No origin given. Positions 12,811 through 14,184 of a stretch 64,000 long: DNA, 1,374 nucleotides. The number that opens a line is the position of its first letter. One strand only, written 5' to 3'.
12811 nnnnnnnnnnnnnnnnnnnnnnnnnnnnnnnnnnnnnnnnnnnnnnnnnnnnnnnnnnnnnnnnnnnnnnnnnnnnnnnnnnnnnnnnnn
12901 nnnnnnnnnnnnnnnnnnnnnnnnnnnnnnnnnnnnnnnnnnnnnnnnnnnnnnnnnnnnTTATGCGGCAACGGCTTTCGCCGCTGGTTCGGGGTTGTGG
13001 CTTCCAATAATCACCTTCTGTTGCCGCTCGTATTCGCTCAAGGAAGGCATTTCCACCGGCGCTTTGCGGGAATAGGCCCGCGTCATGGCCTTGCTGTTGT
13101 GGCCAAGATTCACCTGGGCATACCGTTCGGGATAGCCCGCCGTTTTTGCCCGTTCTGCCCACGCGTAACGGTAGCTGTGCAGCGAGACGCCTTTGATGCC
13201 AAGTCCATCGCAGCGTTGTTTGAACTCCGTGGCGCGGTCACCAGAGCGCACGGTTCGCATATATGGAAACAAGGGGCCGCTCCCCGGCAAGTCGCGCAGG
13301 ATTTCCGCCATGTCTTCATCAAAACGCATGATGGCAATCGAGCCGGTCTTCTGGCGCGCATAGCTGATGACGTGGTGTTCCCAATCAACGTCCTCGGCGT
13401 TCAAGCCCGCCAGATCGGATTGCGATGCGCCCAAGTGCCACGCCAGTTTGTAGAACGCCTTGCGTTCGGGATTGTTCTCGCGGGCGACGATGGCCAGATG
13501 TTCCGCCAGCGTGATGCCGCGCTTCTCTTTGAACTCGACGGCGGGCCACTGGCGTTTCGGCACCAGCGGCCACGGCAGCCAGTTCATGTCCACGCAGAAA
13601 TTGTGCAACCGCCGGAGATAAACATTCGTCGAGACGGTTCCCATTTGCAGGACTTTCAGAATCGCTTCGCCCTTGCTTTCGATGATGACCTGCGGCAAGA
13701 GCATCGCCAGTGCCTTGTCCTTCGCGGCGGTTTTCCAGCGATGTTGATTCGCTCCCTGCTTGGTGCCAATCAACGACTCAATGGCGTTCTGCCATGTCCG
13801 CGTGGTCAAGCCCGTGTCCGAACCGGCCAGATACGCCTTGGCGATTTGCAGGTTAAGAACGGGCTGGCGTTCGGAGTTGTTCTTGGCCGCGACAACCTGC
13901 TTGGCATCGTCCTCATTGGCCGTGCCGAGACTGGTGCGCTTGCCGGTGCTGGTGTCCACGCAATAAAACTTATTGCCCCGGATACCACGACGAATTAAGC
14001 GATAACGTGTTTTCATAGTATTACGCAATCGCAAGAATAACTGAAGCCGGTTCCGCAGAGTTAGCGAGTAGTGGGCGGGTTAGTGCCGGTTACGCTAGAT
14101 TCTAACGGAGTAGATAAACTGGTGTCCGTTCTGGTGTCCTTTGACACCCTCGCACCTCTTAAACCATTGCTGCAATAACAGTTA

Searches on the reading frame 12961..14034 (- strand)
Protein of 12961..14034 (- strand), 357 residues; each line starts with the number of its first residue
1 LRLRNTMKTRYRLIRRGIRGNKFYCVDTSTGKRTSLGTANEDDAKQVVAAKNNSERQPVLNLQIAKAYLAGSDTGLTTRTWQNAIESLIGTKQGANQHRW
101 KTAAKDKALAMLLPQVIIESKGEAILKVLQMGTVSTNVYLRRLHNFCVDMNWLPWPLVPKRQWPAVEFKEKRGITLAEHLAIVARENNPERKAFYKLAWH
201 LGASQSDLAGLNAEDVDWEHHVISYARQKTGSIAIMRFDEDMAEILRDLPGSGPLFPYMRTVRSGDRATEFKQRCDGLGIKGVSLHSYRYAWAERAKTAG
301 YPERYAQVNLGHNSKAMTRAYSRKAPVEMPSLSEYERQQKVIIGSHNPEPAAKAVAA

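Call 3: search_protein_families(library=pfam, proteins=[window:12961-14034:-], max_evalue=0.01)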
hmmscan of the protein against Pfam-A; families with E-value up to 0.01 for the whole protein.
window:12961-14034:- (357 aa): 1 family
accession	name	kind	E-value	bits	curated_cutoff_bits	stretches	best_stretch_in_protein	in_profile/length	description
PF00589.27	Phage_integrase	-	1e-09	38.8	27.1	1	189-325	22-169/172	Phage integrase family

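Call 9: search_protein_families(library=ncbifam, proteins=[window:12961-14034:-], max_evalue=0.1)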
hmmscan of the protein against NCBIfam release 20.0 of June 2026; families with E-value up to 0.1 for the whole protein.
window:12961-14034:- (357 aa): 4 families
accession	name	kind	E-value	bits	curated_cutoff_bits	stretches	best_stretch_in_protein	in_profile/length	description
NF040815.2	recomb_XerA_Arch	equivalog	6.9e-07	29.1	220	1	179-323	102-253/263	site-specific tyrosine recombinase/integron integrase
NF010301.0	PRK13740.1-2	subfamily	0.029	14.5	210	0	21-61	59-98/128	conjugal transfer protein TraY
NF040693.1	recomb_GmtY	equivalog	0.045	13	340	1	281-324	389-432/441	gamma-mobile-trio recombinase GmtY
NF002331.0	PRK01287.1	subfamily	0.057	12.4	371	0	283-324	271-312/365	site-specific tyrosine recombinase XerC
